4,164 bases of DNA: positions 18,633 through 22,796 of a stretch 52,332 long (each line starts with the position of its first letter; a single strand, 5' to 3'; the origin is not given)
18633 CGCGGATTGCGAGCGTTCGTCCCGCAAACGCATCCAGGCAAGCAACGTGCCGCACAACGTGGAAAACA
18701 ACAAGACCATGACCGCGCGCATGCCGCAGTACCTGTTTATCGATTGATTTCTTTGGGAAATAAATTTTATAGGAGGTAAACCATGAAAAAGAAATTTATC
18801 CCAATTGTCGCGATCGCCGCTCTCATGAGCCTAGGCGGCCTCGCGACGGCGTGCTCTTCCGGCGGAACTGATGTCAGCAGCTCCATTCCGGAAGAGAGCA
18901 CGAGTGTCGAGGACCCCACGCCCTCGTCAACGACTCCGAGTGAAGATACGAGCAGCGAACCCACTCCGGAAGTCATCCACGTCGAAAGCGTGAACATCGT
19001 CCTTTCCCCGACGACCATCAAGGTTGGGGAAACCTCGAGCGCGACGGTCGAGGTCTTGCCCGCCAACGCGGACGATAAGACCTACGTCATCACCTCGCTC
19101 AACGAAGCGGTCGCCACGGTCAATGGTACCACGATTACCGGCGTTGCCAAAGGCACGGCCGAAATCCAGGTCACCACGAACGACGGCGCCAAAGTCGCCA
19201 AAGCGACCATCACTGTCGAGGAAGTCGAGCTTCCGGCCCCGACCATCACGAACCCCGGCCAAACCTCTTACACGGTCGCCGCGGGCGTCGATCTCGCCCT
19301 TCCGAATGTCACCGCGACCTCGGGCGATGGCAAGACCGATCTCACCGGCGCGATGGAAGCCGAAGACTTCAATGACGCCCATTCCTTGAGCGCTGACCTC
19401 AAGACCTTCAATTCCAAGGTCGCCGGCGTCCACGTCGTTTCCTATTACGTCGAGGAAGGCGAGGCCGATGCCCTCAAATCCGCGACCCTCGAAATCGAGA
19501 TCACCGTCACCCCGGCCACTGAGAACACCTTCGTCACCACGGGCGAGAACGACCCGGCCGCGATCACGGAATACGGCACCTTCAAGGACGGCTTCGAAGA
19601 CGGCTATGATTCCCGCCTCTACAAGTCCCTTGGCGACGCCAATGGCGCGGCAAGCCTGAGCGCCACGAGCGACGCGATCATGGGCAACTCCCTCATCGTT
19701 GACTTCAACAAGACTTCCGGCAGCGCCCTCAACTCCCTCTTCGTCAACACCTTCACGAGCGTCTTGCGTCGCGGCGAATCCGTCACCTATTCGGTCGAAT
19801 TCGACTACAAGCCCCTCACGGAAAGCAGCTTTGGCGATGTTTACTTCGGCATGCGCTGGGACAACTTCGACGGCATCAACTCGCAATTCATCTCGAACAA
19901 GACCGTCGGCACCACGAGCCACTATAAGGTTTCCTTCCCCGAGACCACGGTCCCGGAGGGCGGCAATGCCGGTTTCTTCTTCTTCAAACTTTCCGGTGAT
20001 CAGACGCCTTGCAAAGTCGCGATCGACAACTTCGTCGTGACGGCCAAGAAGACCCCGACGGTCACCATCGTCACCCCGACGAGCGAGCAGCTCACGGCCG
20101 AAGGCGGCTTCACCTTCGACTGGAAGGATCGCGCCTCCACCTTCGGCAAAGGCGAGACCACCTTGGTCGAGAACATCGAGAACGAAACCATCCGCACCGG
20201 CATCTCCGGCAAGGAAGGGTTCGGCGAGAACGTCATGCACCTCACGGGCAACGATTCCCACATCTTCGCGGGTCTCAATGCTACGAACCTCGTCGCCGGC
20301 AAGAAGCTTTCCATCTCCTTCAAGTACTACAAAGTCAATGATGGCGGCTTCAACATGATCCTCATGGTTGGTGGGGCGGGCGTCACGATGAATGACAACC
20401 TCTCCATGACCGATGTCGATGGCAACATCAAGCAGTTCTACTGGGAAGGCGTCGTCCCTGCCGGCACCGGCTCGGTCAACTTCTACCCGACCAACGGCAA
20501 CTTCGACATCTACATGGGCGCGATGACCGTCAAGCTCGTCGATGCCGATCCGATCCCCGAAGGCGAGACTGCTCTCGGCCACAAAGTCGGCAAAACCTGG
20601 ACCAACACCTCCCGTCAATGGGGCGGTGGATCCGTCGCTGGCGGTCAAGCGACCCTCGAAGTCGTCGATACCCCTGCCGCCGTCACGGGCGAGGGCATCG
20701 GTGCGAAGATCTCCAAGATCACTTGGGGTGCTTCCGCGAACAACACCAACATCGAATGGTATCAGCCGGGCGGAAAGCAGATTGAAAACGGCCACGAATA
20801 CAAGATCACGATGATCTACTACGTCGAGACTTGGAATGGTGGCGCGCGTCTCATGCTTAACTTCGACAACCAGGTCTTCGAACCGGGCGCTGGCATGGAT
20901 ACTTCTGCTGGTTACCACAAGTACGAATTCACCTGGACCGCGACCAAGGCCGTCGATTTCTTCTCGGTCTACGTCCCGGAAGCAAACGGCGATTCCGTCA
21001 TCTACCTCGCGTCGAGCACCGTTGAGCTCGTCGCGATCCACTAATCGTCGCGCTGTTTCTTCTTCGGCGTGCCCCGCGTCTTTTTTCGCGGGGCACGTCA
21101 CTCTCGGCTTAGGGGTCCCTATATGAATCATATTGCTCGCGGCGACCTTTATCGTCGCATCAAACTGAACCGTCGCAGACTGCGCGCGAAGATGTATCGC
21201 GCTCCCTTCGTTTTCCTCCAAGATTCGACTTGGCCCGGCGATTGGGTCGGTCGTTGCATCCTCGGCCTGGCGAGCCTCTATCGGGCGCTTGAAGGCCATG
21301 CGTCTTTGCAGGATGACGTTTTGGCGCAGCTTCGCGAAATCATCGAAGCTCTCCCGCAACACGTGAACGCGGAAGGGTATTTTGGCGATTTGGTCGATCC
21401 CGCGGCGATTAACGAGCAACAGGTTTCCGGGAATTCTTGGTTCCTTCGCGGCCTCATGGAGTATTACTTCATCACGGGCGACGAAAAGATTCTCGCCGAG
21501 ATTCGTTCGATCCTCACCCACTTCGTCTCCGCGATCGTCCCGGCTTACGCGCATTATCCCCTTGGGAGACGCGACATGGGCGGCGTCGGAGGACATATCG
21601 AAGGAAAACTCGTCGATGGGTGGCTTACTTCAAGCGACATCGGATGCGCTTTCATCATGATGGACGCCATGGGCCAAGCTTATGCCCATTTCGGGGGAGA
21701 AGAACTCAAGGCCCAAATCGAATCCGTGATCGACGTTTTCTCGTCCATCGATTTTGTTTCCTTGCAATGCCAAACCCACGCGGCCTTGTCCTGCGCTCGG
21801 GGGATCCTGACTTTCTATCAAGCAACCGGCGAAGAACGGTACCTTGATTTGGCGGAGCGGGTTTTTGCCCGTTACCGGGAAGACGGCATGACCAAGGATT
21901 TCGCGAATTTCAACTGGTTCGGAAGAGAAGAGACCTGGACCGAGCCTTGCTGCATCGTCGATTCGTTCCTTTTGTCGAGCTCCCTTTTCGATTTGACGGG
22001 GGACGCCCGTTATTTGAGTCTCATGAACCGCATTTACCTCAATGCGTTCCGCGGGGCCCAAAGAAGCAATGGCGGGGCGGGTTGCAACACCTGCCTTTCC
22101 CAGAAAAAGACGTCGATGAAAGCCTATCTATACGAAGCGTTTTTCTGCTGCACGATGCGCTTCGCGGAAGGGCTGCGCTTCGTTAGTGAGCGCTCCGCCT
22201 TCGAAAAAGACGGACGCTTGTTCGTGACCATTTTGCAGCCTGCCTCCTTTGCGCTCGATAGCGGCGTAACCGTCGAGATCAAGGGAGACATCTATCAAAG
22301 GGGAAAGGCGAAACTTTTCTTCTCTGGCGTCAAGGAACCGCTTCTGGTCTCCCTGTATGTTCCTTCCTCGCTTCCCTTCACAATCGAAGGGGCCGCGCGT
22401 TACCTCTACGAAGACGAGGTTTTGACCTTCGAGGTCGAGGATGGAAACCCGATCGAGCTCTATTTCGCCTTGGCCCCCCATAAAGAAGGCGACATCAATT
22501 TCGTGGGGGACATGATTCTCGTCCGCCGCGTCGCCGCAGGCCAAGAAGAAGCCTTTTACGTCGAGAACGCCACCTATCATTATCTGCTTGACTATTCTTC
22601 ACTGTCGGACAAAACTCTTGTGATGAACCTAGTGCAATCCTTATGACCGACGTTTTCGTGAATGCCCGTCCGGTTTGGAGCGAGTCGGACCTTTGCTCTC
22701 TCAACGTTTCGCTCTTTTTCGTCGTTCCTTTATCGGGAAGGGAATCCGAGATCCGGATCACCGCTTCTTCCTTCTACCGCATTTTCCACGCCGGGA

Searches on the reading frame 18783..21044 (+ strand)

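Call 46: search_protein_families(library=pfam, proteins=[window:18783-21044:+], max_evalue=0.001)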
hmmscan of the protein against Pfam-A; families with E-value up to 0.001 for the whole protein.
window:18783-21044:+ (753 aa): 1 family
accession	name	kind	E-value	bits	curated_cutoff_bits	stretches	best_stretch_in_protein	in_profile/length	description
PF02368.24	Big_2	-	1.2e-10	41.6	22.8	1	67-142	2-78/79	Bacterial Ig-like domain (group 2)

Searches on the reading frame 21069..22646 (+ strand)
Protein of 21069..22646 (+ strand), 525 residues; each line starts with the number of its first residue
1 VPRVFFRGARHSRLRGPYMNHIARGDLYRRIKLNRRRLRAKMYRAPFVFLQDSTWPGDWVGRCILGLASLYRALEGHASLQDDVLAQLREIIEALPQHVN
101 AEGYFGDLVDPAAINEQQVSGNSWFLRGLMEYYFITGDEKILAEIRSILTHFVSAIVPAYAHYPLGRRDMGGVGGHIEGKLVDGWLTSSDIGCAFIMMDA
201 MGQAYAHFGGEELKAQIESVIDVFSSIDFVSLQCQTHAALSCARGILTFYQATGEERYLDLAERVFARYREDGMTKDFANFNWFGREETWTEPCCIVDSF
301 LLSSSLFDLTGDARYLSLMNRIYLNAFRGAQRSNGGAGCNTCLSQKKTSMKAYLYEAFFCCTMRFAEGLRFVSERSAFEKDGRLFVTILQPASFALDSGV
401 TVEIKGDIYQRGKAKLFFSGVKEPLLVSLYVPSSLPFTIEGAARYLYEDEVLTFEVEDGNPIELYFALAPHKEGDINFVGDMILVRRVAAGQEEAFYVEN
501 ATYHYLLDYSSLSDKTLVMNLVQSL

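Call 46: search_protein_families(library=pfam, proteins=[window:21069-22646:+], max_evalue=0.001)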
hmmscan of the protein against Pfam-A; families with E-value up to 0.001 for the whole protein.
window:21069-22646:+ (525 aa): 2 families
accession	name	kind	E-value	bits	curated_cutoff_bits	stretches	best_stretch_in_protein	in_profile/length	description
PF07944.18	Beta-AFase-like_GH127_cat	-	3.8e-11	43.1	24.9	1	288-369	286-371/376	Beta-L-arabinofuranosidase, GH127 catalytic domain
PF07470.19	Glyco_hydro_88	-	2.9e-05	23.7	26.6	0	244-332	36-112/352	Glycosyl Hydrolase Family 88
